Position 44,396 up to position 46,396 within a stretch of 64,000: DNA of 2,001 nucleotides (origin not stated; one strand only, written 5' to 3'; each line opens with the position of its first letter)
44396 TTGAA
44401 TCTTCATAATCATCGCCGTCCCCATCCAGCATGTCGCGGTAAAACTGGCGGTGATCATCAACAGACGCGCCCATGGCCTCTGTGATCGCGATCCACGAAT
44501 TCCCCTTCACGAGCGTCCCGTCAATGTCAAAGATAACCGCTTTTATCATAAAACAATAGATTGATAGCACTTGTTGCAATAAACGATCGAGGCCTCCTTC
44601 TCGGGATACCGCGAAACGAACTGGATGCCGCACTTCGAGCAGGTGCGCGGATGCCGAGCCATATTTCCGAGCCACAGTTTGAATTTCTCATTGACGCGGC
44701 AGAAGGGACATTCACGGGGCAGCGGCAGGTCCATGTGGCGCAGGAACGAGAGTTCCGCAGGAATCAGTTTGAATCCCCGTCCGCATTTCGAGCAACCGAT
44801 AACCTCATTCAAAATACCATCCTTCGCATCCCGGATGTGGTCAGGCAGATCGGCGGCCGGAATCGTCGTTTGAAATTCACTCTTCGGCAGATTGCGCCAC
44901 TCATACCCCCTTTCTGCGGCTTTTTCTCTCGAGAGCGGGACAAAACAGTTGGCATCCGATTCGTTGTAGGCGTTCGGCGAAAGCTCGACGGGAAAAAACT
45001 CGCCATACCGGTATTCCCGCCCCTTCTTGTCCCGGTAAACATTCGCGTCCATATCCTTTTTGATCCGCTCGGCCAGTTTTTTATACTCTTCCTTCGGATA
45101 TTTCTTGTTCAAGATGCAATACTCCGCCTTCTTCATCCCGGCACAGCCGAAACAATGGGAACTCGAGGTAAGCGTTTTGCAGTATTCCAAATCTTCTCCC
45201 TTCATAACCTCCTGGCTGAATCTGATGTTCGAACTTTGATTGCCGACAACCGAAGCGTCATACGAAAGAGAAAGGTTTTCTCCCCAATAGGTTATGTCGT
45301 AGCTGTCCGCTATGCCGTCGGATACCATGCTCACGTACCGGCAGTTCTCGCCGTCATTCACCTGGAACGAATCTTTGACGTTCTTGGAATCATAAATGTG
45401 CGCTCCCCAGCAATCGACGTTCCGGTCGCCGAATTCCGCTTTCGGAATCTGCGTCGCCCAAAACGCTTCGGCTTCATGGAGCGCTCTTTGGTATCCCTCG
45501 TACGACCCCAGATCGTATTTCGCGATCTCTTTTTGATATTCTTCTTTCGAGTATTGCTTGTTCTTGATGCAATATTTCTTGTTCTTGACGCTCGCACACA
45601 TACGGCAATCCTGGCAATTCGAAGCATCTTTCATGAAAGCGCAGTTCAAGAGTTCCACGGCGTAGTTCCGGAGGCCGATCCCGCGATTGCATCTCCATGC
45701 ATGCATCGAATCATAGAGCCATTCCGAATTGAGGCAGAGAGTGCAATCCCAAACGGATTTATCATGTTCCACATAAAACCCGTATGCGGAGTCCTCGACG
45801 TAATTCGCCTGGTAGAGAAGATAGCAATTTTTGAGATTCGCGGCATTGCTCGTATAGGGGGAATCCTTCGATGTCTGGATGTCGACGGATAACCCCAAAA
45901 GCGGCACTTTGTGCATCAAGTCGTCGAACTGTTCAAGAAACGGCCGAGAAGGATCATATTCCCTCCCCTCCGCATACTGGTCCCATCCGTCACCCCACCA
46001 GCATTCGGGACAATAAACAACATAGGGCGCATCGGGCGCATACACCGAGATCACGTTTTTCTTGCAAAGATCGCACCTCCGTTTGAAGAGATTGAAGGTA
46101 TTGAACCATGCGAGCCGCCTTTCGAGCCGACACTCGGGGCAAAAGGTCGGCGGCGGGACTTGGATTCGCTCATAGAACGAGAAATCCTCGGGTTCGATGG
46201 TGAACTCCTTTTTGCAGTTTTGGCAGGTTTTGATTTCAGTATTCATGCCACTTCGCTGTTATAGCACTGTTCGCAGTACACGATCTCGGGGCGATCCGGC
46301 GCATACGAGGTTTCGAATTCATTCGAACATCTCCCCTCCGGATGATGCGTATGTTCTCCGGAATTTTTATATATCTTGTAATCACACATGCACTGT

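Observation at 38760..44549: Two islands of unrelated genes inserted into the array; a HAD phosphatase is translationally coupled to paralog 10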

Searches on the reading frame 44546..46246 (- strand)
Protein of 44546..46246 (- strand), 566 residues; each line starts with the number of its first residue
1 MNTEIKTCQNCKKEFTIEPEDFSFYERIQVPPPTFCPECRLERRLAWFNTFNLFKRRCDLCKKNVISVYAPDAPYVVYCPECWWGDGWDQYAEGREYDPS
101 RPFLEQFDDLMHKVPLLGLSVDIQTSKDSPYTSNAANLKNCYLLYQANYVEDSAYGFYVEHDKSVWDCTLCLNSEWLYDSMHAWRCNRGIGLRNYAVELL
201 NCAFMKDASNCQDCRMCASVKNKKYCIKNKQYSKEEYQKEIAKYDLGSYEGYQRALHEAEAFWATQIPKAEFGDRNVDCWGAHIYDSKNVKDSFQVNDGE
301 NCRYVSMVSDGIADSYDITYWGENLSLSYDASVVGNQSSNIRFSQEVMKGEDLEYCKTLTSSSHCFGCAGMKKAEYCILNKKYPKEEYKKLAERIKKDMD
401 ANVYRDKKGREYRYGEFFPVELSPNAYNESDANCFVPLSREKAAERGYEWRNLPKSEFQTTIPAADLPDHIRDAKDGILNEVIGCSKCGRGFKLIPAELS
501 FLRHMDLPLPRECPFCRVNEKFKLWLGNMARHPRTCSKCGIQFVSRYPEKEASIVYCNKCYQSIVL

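Call 5: search_protein_families(library=pfam, proteins=[window:44546-46246:-], max_evalue=0.1)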
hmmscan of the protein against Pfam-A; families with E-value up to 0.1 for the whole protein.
window:44546-46246:- (566 aa): 0 families

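Call 20: search_protein_families(library=ncbifam, proteins=[window:44546-46246:-], max_evalue=0.01)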
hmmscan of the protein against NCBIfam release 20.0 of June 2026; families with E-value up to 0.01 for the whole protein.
window:44546-46246:- (566 aa): 0 families

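Call 39: search_protein_representatives(protein=window:44549-46246:-)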
Query: 566 residues. Proteins with E-value up to 0.001 (for the whole library): 3465; up to 1e-10: 2551; up to 1e-30: 1297. The best 150 are listed.
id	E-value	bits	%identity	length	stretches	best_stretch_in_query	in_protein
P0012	3.6e-163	560.9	47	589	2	1-540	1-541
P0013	4.5e-163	560.6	47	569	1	1-562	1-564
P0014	3.7e-137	475.0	43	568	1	1-564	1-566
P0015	5.3e-135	467.9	51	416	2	3-239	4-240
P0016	5.1e-132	458.0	42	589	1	5-565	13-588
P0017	5.8e-125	434.7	41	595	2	1-537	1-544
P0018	9.3e-125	434.0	40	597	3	1-489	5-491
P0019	7.5e-121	421.1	42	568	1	1-563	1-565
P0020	6.5e-120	418.0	41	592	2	1-487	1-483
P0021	1.7e-119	416.7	41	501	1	69-562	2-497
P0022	7.4e-119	414.6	42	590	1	1-564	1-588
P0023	8.0e-119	414.4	42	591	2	5-541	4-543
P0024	1.5e-118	413.5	43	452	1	116-563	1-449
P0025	1.8e-117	409.9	40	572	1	3-564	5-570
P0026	4.2e-117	408.8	40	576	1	1-564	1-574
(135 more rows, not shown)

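Call 53: find_homologous_proteins(query=window:44549-46246:-, max_evalue=1e-20)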
Query window:44549-46246:- (566 aa): 5729 proteins with E <= 1e-20 among 8000 candidates; the best 120 are listed.
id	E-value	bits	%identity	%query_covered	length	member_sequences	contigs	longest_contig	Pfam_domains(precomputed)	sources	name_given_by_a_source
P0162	0.0e+0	1361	100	100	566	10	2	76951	-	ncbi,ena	-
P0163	0.0e+0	1023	77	96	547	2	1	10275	-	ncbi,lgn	-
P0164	1.5e-264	897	65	100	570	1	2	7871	-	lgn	-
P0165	2.9e-256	870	63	100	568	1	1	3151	-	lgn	-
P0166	2.4e-251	854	63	100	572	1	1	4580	-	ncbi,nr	ncbi:MAG: hypothetical protein HYS44_01215 [Candidatus Niyogibacteria bacterium]|nr:hypothetical pro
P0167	1.5e-244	831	61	99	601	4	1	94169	-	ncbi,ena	-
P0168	4.2e-243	827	61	99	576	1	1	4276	-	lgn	-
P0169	1.1e-208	713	54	100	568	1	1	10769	-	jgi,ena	-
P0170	1.5e-208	712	54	99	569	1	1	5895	-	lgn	-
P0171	2.4e-208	712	53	100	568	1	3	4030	-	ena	-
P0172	1.0e-207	710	53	100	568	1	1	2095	-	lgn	-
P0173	9.9e-204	697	53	100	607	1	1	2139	-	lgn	-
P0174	6.9e-203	694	53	100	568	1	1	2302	-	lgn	-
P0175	8.3e-203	693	53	99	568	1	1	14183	-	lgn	-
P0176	9.6e-203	693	52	100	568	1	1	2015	-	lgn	-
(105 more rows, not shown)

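Call 63: search_protein_families(library=padloc, proteins=[window:44546-46246:-], max_evalue=0.01)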
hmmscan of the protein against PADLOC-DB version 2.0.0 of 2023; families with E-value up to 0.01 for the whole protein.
window:44546-46246:- (566 aa): 0 families

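Call 64: search_protein_families(library=phrogs, proteins=[window:44546-46246:-], max_evalue=0.01)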
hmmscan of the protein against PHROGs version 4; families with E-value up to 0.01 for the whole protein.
window:44546-46246:- (566 aa): 0 families

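Call 65: predict_structure(alignment_id=A2)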
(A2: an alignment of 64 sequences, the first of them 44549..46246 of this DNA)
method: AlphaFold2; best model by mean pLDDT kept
length: 566 residues; sequences in the alignment: 64
mean_pLDDT: 85.4   pTM: 0.84
mean pLDDT of the five models: 85.4, 84.2, 83.3, 82.8, 81.7
residues with pLDDT >= 90: 297; 70-90: 178; 50-70: 87; < 50: 4
segments of 3 or more residues with pLDDT < 50: none
pLDDT, mean of each block of 10 residues (from residue 1): 89 91 91 91 89 92 95 95 94 97 98 94 90 86 75 72 74 72 72 67 69 63 76 90 93 93 82 52 59 61 62 77 81 87 92 96 97 97 98 98 95 96 94 87 95 80 97 97 93 93 96 87 72 89 84 86 80
secondary structure, 60 per line:
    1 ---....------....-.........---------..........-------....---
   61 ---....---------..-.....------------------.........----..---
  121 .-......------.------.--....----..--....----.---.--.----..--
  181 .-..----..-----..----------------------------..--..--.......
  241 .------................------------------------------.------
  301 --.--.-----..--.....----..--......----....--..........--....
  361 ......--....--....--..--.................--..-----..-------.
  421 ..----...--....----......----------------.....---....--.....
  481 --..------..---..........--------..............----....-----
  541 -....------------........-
elements in order: E4-7 E14-17 H19-27 H37-46 E54-57 E64-67 H80-84 H103-111 H123-128 E145-148 E157-160 H234-241 H249-263 E316-320 E329-334 E339-342 E345-354 E357-366 E369-372 E375-378 H385-401 H432-435 H440-445 H476-480 H496-505 H514-527 E532-535 E542-545 H558-565

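Call 72: find_encoding_contigs(protein=P0167, flank=10000, max_places=2)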
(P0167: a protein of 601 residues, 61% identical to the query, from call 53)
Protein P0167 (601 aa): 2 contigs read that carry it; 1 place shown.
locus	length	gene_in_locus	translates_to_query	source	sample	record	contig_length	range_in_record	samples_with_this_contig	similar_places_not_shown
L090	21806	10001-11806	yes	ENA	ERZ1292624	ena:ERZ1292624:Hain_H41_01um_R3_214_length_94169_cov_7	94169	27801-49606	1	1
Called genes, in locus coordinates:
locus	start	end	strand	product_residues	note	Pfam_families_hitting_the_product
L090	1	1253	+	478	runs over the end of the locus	PF02934:GatB_N, PF02637:GatB_Yqey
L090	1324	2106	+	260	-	PF18979:DUF5715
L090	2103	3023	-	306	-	PF01745:IPT, PF01715:IPPT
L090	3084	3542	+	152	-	-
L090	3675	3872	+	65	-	-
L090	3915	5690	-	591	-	PF07973:tRNA_SAD, PF00587:tRNA-synt_2b, PF03129:HGTP_anticodon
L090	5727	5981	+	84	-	-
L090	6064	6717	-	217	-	-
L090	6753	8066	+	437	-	PF02403:Seryl_tRNA_N, PF00587:tRNA-synt_2b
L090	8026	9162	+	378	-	PF01168:Ala_racemase_N, PF00842:Ala_racemase_C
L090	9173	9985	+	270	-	-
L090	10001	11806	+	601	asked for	-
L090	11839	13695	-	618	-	PF02366:PMT, PF13231:PMT_2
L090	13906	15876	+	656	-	PF13196:DUF4012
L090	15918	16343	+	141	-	-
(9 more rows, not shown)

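Call 73: find_encoding_contigs(protein=P0164, flank=10000, max_places=2)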
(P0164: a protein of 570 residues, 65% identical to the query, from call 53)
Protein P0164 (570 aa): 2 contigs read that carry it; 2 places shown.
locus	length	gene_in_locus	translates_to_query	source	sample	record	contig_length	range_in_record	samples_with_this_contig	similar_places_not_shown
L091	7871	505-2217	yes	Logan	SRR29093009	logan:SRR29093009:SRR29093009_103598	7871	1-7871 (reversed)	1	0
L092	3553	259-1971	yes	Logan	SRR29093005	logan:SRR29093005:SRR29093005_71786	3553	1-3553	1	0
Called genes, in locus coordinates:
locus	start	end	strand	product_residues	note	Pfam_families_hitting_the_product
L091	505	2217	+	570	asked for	-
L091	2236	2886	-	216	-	PF00156:Pribosyltran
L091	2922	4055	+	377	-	PF11104:PilM_2, PF14450:FtsA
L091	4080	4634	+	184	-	-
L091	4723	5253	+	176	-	PF04350:PilO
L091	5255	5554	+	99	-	-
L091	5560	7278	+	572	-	PF05157:MshEN, PF00437:T2SSE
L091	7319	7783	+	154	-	-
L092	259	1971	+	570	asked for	-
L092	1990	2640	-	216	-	PF00156:Pribosyltran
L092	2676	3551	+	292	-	?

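Call 87: find_related_loci(query=A2, collection=metagenome_contigs, flank=10000)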
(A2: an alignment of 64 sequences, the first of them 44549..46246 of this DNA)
Query A2 (566 aa) in metagenome_contigs; peptide patterns used: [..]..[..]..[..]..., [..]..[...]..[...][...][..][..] (x = any residue, [..] = any of these).
600 stretches matched a pattern (row limit reached: there are more); 538 encode a relative of the query (tblastn E <= 1e-3); the best 80 are kept; 80 distinct loci.
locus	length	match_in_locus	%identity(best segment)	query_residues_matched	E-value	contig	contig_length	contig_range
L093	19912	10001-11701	53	1-566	0e+0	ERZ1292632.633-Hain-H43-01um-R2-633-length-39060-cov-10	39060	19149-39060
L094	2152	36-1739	51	1-565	0e+0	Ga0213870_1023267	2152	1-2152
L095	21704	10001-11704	50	1-566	0e+0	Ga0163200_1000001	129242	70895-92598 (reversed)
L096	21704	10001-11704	49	1-566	0e+0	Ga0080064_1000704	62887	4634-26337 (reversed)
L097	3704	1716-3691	49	1-565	0e+0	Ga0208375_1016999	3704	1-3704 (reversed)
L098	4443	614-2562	49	1-565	0e+0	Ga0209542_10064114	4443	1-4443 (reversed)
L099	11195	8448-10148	49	1-566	0e+0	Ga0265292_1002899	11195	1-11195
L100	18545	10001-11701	51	1-565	0e+0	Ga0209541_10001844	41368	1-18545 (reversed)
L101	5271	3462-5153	50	3-563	0e+0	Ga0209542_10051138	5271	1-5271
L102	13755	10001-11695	48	4-566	3e-178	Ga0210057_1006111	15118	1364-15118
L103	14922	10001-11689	46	1-563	4e-174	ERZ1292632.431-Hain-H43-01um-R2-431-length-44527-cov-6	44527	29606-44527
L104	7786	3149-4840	46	1-566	8e-173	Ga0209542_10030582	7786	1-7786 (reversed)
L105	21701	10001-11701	45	1-565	1e-171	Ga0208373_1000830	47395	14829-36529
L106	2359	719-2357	50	1-561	5e-176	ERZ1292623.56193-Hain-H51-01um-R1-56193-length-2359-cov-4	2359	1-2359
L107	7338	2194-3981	43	1-566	2e-160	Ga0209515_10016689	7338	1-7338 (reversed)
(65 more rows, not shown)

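Call 92: search_protein_families(library=pfam, alignment_id=A5, max_evalue=0.001)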
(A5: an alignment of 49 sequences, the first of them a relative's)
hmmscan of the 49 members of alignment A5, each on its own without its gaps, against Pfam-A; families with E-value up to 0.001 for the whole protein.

A. member 1, L122:13194-14654:+ (487 aa): 5 families
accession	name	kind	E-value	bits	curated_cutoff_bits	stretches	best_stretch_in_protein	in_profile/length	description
PF10412.15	TrwB_AAD_bind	-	3.7e-10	39.7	20.5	1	58-388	15-328/387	Type IV secretion-system coupling protein DNA-binding domain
PF12696.13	TraG-D_C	-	1.3e-06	28.8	22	1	309-369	3-68/126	TraM recognition site of TraD and TraG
PF01935.23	DUF87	-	8.9e-06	26.4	23.2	1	58-277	23-207/220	Helicase HerA, central domain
PF02534.20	T4SS-DNA_transf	-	4.2e-05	23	20.1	0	59-348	45-345/468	Type IV secretory system Conjugative DNA transfer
PF13401.12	AAA_22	-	7.3e-05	23.5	27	0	57-84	4-31/130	AAA domain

B. families by the number of members that match (of 49 scanned): 44 families (the first 25 are shown)
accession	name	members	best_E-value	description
PF10412.15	TrwB_AAD_bind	5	5.1e-11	Type IV secretion-system coupling protein DNA-binding domain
PF01935.23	DUF87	5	8e-09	Helicase HerA, central domain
PF12696.13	TraG-D_C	5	3.7e-07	TraM recognition site of TraD and TraG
PF02534.20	T4SS-DNA_transf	5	5.2e-07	Type IV secretory system Conjugative DNA transfer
PF05016.21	ParE_toxin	3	3.5e-07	ParE toxin of type II toxin-antitoxin system, parDE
PF13401.12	AAA_22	3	7.3e-05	AAA domain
PF00012.26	HSP70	2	1.1e-243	Hsp70 protein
PF00005.33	ABC_tran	2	1.1e-33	ABC transporter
PF01936.24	NYN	2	3.4e-30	NYN domain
PF20803.2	PaaX_M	2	2.2e-19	PaaX protein central Cas2-like domain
PF00664.28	ABC_membrane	2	2.3e-18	ABC transporter transmembrane region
PF06723.19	MreB_Mbl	2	2.2e-16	MreB/Mbl protein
PF03091.20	CutA1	2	3.8e-16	CutA1 divalent ion tolerance protein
PF23477.1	zf_Tbcl_2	2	2.2e-14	Probable treble clef zinc finger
PF02463.25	SMC_N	2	1.9e-07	RecF/RecN/SMC N terminal domain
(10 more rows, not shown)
